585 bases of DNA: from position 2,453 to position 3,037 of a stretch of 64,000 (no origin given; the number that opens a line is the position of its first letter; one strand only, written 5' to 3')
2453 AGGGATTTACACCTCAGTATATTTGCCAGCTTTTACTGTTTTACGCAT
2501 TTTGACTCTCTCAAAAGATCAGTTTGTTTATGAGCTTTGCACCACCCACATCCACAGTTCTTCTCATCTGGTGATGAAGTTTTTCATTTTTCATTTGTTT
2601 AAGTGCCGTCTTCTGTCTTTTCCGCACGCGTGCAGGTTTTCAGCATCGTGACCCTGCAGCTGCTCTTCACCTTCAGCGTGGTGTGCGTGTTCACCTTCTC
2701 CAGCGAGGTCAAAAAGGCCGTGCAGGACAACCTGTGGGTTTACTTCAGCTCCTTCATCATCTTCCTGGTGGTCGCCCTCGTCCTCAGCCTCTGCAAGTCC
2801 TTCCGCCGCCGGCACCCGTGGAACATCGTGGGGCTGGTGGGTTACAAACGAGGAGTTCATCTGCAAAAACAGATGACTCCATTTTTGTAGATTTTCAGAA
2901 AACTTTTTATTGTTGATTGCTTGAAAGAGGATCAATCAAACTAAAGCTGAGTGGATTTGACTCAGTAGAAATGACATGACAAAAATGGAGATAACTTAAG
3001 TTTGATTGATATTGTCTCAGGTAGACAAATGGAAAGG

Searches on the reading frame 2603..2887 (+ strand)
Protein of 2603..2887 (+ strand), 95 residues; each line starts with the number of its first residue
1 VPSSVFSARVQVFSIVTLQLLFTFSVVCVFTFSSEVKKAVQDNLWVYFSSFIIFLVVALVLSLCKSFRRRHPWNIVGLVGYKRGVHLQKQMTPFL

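Call 51: search_protein_families(library=pfam, proteins=[window:2603-2887:+], max_evalue=0.01)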
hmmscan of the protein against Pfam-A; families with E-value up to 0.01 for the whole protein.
window:2603-2887:+ (95 aa): 2 families
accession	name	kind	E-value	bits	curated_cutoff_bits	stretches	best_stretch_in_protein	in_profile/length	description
PF01027.25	Bax1-I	-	2.5e-05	24.6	34.1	1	11-81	6-76/207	Inhibitor of apoptosis-promoting Bax1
PF00916.26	Sulfate_transp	-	0.0085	15.3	23.2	1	17-78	162-223/380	Sulfate permease family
